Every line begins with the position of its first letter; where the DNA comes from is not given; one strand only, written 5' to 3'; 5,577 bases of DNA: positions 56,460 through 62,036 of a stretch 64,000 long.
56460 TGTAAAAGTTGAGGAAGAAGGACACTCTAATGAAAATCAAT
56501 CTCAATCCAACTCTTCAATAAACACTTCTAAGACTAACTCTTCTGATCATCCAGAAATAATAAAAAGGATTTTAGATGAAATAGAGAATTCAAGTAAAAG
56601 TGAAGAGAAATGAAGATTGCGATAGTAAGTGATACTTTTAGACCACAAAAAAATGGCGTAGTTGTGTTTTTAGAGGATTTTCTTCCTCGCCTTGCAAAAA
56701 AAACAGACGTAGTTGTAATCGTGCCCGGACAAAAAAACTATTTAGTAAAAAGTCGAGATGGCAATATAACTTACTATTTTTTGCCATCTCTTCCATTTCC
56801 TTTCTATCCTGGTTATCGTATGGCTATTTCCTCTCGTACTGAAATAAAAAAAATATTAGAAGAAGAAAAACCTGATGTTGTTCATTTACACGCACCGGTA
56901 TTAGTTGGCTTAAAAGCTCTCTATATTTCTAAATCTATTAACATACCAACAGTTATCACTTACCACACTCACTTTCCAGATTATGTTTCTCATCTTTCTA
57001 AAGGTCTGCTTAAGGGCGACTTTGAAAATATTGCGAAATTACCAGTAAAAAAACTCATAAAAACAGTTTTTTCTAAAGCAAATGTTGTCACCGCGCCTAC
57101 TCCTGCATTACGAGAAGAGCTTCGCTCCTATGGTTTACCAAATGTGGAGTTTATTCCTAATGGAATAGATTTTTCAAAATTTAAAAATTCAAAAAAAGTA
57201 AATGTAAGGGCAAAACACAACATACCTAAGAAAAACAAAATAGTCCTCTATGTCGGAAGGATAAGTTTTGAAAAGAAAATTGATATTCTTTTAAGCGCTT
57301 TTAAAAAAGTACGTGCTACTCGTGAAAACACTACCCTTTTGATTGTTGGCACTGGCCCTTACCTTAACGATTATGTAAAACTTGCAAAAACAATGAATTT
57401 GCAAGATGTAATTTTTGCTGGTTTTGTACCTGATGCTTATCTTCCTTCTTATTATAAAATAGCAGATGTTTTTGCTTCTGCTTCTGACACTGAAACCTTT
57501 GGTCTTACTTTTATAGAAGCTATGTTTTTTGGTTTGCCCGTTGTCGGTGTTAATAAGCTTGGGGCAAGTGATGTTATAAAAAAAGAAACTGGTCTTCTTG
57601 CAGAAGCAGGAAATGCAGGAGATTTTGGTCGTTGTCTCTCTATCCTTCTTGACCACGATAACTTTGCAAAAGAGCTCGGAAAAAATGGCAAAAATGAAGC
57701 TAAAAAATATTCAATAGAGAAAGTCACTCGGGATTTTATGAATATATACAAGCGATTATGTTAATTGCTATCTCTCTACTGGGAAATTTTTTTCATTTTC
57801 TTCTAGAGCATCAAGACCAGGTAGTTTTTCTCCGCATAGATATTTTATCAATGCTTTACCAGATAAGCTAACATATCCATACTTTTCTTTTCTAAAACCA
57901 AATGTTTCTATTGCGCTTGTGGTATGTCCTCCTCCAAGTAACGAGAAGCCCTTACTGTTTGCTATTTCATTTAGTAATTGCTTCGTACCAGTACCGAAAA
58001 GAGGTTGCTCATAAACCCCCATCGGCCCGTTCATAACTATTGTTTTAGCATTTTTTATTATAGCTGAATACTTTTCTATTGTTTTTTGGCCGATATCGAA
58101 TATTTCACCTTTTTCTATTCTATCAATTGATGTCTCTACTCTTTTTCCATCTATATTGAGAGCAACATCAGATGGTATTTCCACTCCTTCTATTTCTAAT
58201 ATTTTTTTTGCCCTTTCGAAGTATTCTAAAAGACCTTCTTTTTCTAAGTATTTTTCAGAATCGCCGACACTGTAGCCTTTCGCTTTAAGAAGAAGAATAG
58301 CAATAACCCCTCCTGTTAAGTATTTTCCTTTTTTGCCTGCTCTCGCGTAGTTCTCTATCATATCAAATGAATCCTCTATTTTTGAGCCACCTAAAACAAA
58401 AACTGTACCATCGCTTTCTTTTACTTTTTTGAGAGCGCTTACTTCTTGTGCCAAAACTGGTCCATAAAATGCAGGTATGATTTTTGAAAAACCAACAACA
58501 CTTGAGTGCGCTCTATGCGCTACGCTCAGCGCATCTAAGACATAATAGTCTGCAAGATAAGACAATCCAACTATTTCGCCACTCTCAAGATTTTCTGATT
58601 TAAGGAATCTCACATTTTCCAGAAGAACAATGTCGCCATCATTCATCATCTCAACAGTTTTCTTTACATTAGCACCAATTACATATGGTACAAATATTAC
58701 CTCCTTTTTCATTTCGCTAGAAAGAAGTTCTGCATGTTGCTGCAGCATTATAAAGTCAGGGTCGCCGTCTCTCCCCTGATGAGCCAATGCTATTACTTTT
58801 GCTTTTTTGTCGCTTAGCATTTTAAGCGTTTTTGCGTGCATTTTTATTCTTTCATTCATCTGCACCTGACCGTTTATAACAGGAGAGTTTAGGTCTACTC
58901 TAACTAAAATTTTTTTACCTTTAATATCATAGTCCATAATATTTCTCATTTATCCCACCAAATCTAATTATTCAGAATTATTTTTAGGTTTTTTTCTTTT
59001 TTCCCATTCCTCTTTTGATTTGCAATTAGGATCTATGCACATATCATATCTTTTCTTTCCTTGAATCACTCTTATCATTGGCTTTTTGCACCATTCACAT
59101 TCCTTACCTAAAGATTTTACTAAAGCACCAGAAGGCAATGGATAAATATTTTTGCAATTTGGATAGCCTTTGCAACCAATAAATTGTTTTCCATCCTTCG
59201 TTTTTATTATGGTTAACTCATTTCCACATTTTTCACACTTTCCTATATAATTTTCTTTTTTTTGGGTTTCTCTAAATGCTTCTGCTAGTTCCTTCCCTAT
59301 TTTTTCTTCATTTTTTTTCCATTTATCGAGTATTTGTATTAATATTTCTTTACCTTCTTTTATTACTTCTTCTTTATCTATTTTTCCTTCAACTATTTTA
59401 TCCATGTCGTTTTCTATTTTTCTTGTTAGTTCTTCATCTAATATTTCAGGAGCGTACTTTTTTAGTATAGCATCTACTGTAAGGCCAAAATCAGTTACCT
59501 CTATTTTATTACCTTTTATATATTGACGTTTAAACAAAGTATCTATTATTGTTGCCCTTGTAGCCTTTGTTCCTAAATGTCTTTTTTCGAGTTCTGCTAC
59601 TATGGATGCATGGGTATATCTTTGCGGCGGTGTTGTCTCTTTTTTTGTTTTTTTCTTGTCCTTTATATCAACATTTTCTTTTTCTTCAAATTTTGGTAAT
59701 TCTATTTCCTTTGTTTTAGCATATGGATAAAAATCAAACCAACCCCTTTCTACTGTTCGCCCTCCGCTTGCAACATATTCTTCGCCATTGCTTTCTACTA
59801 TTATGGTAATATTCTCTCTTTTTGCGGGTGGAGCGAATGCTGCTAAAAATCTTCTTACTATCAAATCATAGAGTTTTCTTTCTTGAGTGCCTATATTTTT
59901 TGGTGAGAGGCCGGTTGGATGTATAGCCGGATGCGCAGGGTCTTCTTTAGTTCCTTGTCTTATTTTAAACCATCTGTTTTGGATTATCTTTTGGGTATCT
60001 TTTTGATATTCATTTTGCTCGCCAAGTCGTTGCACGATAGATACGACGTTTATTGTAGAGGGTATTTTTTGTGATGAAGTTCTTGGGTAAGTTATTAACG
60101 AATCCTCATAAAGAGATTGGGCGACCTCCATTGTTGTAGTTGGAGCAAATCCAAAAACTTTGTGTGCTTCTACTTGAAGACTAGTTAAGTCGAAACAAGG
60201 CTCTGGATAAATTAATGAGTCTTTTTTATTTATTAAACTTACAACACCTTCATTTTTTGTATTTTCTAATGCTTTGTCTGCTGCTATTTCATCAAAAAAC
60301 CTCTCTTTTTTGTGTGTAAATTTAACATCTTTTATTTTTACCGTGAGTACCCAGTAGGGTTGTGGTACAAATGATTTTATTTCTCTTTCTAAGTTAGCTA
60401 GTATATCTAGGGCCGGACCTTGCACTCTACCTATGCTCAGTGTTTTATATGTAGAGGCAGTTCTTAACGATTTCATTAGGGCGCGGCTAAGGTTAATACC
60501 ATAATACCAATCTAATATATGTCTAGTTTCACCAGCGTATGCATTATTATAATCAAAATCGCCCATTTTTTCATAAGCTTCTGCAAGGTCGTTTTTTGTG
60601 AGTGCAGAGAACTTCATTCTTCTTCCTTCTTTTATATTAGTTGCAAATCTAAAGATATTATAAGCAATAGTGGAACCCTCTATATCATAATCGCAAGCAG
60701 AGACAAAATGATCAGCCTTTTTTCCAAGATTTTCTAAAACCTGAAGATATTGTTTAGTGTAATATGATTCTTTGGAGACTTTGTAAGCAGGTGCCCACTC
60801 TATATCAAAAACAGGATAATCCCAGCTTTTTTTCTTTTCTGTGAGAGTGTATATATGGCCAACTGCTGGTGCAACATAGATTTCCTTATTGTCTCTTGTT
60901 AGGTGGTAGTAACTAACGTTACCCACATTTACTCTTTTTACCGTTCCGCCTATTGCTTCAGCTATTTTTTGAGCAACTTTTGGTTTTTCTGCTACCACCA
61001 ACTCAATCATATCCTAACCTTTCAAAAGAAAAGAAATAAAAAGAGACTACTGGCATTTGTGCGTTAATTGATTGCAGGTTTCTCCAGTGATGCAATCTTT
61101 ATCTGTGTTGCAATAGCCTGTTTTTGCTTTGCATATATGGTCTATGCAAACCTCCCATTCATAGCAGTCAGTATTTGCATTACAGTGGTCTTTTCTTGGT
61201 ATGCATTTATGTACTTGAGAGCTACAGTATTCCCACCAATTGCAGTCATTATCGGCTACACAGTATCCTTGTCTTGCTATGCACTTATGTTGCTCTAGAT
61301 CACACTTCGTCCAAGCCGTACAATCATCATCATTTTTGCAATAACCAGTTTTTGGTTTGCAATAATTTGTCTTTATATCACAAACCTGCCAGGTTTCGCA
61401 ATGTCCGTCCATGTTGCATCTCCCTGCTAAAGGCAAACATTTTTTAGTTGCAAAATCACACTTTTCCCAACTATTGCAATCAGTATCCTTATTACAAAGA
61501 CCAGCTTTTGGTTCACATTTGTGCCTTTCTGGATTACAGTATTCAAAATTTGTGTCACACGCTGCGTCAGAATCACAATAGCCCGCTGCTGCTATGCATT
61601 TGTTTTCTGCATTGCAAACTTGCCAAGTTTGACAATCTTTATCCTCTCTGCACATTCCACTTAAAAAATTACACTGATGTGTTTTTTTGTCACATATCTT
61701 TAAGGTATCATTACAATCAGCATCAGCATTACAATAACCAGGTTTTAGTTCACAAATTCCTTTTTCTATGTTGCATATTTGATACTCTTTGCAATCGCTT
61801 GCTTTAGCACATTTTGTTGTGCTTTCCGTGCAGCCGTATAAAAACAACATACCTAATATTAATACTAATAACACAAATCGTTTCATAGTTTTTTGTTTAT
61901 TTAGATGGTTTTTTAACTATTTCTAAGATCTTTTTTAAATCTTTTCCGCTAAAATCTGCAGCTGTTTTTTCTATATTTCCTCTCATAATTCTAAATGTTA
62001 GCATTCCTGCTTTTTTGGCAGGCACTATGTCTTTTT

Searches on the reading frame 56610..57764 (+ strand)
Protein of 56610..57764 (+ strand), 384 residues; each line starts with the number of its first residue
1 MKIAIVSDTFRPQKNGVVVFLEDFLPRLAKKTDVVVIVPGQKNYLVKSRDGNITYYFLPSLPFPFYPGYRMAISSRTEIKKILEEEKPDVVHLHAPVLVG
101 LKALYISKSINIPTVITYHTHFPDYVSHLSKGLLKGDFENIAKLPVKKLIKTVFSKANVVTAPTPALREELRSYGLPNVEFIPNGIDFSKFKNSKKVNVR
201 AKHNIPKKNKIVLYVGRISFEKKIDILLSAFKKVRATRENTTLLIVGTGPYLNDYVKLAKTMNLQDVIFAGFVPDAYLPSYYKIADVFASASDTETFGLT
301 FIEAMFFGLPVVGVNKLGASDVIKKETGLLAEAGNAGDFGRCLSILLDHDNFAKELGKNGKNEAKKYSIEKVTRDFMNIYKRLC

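Call 102: search_protein_families(library=pfam, proteins=[window:56610-57764:+], max_evalue=0.001)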
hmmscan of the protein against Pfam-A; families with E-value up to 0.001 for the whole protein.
window:56610-57764:+ (384 aa): 6 families
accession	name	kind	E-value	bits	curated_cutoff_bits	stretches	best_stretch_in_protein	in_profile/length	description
PF00534.26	Glycos_transf_1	-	1.4e-39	135.8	26.4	1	199-362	5-171/172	Glycosyl transferases group 1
PF13692.12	Glyco_trans_1_4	-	1.3e-32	113.4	27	1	210-348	2-141/142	Glycosyl transferases group 1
PF13439.12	Glyco_transf_4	-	7.7e-30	104.6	28.5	1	15-189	2-169/170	Glycosyltransferase Family 4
PF13579.12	Glyco_trans_4_4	-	3e-13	50.8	29.7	1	16-185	2-158/158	Glycosyl transferase 4-like domain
PF20706.3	GT4-conflict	-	9e-09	35.2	26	1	6-327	3-324/385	Family 4 Glycosyltransferase in conflict systems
PF13477.12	Glyco_trans_4_2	-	4.6e-06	27.3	23.4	1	30-131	22-118/139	Glycosyl transferase 4-like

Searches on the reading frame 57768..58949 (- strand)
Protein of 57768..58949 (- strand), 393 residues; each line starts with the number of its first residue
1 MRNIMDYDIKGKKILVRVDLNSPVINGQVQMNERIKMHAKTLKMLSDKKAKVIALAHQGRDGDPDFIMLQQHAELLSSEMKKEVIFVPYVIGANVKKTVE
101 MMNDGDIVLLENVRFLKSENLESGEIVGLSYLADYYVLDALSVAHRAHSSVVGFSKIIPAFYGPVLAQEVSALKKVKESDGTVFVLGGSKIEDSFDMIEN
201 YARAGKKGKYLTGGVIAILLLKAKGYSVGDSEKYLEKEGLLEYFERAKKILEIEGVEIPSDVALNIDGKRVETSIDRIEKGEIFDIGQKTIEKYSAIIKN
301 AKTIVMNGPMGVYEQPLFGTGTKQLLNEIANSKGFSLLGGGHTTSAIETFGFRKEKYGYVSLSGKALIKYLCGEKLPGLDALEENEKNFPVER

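Call 102: search_protein_families(library=pfam, proteins=[window:57768-58949:-], max_evalue=0.001)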
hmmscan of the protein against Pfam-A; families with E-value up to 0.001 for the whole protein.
window:57768-58949:- (393 aa): 1 family
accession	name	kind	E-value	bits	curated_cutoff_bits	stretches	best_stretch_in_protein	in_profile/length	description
PF00162.24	PGK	-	1.8e-98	330.5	27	1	4-374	1-379/379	Phosphoglycerate kinase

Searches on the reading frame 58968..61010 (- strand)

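Call 102: search_protein_families(library=pfam, proteins=[window:58968-61010:-], max_evalue=0.001)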
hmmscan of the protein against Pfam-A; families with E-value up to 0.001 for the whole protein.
window:58968-61010:- (680 aa): 3 families
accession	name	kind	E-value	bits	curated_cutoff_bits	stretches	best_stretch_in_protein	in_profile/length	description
PF01131.25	Topoisom_bac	-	4e-117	392.1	35.1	1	153-551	3-411/411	DNA topoisomerase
PF01751.28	Toprim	-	3.4e-12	46.8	23.1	1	3-136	1-95/96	Toprim domain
PF01396.24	Zn_ribbon_Top1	-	8.6e-12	45.1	32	1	590-627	2-38/39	Topoisomerase DNA binding C4 zinc finger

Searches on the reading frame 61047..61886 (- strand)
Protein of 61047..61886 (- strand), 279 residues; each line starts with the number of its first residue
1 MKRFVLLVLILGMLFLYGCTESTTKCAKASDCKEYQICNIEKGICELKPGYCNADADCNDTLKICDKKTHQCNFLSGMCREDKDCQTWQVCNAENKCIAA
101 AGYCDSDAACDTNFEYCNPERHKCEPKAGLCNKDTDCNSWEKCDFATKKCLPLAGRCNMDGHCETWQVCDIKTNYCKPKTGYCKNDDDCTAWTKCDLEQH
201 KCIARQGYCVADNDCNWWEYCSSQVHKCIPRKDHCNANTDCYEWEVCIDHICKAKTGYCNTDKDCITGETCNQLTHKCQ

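Call 102: search_protein_families(library=pfam, proteins=[window:61047-61886:-], max_evalue=0.001)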
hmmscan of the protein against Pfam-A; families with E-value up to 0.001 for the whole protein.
window:61047-61886:- (279 aa): 2 families
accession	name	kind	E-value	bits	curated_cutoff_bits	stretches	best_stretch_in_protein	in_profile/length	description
PF19232.4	DUF5885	-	2.3e-11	44.1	33.2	1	123-209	26-109/265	Family of unknown function (DUF5885)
PF23416.1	DUF7107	-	0.00031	21.4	24.6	0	234-273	1-43/48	Domain of unknown function (DUF7107)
